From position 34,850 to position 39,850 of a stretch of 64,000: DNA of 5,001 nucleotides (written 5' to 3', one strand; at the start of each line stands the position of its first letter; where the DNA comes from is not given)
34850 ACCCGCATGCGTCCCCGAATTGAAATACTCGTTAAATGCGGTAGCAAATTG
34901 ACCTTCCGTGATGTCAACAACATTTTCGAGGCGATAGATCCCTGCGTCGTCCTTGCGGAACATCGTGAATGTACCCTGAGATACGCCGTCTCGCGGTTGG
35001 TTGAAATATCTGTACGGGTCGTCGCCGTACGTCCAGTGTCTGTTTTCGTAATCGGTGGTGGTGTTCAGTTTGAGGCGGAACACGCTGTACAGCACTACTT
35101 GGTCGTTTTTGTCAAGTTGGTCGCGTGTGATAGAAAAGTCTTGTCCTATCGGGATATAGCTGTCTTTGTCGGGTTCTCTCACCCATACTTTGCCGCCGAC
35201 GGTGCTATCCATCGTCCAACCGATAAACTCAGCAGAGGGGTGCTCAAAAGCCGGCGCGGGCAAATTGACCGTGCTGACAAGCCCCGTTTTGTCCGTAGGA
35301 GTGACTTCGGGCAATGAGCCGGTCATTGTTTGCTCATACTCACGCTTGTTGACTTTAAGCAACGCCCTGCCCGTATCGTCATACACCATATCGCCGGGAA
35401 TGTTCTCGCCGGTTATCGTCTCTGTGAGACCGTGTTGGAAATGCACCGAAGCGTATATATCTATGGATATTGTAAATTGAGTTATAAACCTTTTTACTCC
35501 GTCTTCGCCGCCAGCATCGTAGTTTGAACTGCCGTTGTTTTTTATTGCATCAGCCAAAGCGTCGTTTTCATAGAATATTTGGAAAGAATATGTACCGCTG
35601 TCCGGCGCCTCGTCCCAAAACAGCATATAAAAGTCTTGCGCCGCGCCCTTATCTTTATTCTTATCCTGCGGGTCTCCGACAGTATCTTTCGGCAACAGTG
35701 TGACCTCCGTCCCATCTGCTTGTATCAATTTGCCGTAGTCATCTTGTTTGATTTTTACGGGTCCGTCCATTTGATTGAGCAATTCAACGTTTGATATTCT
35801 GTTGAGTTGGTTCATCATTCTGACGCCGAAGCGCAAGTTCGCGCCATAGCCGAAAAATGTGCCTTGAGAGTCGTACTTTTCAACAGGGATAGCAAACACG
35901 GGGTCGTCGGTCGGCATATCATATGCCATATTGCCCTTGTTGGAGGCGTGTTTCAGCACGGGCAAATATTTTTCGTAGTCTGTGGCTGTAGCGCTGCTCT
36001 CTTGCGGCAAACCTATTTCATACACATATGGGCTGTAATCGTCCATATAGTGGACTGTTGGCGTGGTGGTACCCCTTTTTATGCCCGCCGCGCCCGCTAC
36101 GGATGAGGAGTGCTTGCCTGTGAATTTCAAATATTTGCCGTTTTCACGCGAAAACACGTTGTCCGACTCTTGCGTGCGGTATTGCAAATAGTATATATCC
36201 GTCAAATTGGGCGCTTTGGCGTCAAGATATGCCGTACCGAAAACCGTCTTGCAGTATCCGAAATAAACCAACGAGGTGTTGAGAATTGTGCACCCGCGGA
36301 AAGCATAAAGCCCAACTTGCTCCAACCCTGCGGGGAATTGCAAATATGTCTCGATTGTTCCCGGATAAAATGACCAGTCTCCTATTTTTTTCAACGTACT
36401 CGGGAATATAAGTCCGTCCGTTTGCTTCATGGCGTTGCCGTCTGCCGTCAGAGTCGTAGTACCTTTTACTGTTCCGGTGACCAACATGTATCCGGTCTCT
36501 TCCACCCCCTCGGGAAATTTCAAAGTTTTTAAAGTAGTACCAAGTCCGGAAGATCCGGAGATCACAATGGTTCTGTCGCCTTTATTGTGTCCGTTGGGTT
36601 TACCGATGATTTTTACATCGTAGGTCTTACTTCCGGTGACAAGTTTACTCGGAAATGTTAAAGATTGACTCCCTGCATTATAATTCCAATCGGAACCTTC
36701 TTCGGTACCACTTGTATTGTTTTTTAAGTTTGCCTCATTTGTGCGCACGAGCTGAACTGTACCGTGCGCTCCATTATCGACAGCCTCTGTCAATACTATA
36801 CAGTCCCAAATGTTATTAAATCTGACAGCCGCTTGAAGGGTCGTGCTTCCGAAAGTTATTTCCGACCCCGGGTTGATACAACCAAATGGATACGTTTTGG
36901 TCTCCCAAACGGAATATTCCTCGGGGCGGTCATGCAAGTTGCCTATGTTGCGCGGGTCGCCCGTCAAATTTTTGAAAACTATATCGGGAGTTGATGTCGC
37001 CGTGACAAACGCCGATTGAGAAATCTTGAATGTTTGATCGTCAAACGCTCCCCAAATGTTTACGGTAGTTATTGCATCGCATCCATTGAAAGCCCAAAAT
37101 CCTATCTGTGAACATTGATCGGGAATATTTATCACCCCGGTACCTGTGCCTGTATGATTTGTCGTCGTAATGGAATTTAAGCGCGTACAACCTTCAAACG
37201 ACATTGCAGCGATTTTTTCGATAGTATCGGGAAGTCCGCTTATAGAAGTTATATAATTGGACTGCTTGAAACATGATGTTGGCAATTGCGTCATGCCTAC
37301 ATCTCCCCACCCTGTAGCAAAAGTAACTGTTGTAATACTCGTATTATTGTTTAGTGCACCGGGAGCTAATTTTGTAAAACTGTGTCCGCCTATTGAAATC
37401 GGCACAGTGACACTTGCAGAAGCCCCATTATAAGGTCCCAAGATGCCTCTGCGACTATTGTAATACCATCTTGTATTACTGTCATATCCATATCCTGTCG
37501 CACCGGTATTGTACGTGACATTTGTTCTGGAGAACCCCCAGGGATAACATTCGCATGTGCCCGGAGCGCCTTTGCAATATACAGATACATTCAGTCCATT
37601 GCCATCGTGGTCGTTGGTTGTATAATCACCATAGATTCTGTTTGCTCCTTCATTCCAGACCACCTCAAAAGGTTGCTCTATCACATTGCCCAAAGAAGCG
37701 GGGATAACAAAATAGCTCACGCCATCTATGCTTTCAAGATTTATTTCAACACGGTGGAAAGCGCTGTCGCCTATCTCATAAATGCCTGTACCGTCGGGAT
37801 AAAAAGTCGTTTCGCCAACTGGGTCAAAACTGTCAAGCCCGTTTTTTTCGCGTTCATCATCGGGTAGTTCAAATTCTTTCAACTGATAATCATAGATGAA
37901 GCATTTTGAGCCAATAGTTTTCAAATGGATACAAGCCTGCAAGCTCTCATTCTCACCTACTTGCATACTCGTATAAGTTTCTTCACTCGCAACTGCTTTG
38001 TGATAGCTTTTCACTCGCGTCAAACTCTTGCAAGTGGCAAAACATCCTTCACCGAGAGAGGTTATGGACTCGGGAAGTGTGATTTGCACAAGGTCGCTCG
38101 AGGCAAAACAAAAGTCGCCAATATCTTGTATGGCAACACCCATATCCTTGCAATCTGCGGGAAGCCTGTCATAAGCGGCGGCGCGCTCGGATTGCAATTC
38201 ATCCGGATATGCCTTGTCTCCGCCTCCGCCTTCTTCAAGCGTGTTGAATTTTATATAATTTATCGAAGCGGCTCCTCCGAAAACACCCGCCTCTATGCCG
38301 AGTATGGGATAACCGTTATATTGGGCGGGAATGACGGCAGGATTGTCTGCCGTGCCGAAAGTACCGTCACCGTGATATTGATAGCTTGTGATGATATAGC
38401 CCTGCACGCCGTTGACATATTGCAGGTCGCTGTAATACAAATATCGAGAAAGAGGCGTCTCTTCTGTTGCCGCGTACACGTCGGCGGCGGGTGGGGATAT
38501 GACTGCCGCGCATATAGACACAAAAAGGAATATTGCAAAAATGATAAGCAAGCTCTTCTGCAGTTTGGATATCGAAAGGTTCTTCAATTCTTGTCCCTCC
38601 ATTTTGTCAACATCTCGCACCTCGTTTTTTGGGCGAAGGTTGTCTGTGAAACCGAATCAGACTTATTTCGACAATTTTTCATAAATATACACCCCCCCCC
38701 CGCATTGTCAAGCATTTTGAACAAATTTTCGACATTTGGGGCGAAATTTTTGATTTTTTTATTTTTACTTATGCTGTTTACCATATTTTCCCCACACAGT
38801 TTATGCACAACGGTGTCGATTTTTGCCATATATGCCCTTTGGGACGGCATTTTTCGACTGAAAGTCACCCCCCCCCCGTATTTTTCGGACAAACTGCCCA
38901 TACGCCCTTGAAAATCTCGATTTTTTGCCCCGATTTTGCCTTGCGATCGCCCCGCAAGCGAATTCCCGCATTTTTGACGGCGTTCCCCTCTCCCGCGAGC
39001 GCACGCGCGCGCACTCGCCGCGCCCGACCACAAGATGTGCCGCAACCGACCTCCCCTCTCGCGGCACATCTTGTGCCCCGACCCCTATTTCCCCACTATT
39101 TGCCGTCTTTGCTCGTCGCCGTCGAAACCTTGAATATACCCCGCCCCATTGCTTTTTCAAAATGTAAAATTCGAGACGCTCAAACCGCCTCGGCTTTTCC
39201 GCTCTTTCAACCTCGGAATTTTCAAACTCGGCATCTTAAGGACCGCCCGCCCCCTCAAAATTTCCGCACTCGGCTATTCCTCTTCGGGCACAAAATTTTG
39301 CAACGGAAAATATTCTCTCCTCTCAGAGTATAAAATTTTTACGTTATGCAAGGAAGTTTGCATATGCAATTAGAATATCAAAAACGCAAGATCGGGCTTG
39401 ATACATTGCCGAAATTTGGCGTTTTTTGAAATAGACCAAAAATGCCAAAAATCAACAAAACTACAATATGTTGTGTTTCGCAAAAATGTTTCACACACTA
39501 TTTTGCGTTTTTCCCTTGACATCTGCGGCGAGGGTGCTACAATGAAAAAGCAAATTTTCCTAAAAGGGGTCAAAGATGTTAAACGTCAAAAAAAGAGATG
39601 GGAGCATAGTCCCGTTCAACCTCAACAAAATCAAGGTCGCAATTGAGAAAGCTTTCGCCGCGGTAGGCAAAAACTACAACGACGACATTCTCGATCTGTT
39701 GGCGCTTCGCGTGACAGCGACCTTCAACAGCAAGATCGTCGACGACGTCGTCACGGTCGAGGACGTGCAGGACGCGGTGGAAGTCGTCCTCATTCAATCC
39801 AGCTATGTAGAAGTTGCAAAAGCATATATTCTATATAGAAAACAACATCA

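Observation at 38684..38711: G10 homopolymer forms the spacer of the promoter of the 7,884-aa surface-protein gene: candidate phase-variation switch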

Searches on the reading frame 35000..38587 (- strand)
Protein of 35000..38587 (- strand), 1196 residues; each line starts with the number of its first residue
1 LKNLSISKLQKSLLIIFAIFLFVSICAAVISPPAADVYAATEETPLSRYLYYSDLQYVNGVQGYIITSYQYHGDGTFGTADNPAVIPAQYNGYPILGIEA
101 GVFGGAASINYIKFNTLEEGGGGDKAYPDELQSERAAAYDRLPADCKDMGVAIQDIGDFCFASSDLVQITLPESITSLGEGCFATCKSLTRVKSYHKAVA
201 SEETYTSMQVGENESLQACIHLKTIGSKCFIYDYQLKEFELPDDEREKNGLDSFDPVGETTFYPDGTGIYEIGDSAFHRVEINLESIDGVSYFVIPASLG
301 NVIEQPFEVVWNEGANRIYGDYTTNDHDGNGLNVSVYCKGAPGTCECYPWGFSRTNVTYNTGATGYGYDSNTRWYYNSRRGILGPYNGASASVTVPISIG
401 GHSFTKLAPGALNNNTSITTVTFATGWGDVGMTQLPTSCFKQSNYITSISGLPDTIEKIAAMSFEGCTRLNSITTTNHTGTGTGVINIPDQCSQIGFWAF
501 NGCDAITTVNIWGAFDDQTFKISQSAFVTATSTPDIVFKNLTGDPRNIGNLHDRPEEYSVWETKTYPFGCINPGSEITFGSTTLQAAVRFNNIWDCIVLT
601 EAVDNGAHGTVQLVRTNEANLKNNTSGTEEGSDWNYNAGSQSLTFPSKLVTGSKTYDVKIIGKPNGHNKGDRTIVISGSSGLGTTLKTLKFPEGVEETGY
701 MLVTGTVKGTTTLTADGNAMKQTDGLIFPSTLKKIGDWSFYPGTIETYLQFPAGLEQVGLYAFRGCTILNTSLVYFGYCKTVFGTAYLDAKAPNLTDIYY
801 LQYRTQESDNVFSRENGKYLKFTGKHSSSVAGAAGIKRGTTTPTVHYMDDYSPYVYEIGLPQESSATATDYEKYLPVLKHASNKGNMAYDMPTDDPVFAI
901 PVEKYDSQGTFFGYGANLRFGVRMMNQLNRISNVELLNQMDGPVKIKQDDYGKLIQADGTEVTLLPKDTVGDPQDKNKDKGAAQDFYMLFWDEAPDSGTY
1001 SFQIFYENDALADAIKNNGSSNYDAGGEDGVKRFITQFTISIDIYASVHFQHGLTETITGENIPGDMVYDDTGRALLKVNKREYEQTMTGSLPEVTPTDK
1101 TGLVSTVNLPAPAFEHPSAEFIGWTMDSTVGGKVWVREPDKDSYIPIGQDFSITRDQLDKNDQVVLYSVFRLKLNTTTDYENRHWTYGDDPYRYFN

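Call 6: search_protein_families(library=pfam, proteins=[window:35000-38587:-])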
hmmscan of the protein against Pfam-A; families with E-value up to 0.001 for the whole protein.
window:35000-38587:- (1196 aa): 1 family
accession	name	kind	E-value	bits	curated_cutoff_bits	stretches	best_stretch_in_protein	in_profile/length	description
PF13306.12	LRR_5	-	1.3e-28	99.9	27.7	4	155-278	2-121/127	BspA type Leucine rich repeat region (6 copies)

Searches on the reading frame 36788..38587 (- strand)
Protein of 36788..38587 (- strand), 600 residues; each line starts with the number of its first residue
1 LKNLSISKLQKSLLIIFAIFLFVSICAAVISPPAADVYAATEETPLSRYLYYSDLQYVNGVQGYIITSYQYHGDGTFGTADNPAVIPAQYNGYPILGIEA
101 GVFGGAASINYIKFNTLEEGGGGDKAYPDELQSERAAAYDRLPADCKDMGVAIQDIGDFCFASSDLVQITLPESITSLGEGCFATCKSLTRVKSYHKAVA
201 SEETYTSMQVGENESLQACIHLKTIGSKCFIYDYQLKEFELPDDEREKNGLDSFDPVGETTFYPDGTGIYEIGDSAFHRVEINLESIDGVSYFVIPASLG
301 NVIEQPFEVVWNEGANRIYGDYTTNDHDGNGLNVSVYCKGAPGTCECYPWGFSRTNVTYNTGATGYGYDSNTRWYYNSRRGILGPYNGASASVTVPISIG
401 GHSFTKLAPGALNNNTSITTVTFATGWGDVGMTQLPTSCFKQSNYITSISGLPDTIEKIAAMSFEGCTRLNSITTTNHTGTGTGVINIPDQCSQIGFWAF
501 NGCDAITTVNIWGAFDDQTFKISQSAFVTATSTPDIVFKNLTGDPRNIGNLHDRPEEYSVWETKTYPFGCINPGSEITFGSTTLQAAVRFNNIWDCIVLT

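Call 15: find_homologous_proteins(query=window:36788-38587:-, max_evalue=1e-10)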
Query window:36788-38587:- (600 aa): 89 proteins with E <= 1e-10 among 8000 candidates.
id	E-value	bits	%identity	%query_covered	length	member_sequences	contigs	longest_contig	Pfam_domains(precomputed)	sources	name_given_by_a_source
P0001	2.7e-26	110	23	60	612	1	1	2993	PF13306.13,PF12799.14,PF13855.13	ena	-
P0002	2.7e-25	107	22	63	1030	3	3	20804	PF13306.13,PF13855.13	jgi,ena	-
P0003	2.8e-25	107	52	7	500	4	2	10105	PF24565.2,PF13306.13,PF05725.19,PF12799.14,PF13855.13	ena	-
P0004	3.9e-25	106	29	18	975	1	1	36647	PF13306.13,PF18998.7,PF05725.19,PF12799.14,PF13855.13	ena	-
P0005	1.6e-23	101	26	54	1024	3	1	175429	PF13306.13,PF19910.6,PF18998.7,PF05725.19,PF13855.13,PF23952.2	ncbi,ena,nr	ncbi:MAG: leucine-rich repeat domain-containing protein [Bacteroidales bacterium]|nr:leucine-rich re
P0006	5.9e-23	99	43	8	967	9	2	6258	PF13306.13,PF13855.13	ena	-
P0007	8.7e-23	98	32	16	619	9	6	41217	PF13306.13,PF13855.13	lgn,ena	-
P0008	2.5e-21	94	27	13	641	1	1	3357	PF13306.13,PF13855.13,PF23952.2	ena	-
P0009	2.3e-20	90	22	75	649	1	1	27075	PF13306.13,PF12799.14,PF13855.13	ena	-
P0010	2.4e-20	90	22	64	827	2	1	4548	PF13149.13,PF13306.13,PF13855.13,PF23952.2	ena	-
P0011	5.8e-20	89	25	61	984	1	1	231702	PF13306.13,PF07523.19,PF12799.14,PF00395.26,PF02368.25,PF13855.13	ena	-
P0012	1.9e-19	87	25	66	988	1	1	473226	PF13306.13,PF07523.19,PF12799.14,PF00395.26,PF02368.25,PF13855.13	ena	-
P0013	7.5e-19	85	22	59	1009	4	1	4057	PF13306.13,PF00404.25,PF13855.13,PF03422.22,PF23952.2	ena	-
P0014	1.6e-18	84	27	21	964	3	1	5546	PF13306.13,PF13855.13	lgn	-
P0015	7.4e-18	82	23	56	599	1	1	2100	PF13306.13,PF12799.14,PF13855.13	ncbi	-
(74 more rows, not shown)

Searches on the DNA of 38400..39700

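Call 7: search_rna_families(source=window, start=38400, end=39700, threshold=evalue, max_evalue=1)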
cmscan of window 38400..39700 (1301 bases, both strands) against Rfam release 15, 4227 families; matches with E-value up to 1: 2.
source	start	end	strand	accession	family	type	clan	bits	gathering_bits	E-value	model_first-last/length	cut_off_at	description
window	39362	39439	-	RF04221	HCV_SL669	Cis-reg;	-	22.3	80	0.13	1-80/80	no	SL669 non-coding RNA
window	39610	39656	+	RF01704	Glutamine-II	Cis-reg; riboswitch;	-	17.4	33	0.16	1-60/60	no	Glutamine-II riboswitch aptamer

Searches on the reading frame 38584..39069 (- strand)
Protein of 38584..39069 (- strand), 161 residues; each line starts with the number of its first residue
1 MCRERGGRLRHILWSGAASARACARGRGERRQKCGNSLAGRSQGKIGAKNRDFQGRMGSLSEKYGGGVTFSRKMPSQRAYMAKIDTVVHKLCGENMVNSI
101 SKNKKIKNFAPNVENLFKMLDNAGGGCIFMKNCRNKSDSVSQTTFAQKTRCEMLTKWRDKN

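Call 37: search_protein_families(library=pfam, proteins=[window:38584-39069:-], max_evalue=0.1)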
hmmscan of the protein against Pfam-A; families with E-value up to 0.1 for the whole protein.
window:38584-39069:- (161 aa): 1 family
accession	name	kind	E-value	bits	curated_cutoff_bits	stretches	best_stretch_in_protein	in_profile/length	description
PF17527.7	ALC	-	0.039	14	25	1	56-132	86-162/177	Phage ALC protein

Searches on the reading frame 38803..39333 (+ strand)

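Call 37: search_protein_families(library=pfam, proteins=[window:38803-39333:+], max_evalue=0.1)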
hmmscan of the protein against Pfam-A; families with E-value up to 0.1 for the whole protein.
window:38803-39333:+ (176 aa): 1 family
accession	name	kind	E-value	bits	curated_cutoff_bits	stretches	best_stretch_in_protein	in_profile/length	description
PF14959.11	GSAP-16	-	0.015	15.6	27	0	148-171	51-74/108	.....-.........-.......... protein C-term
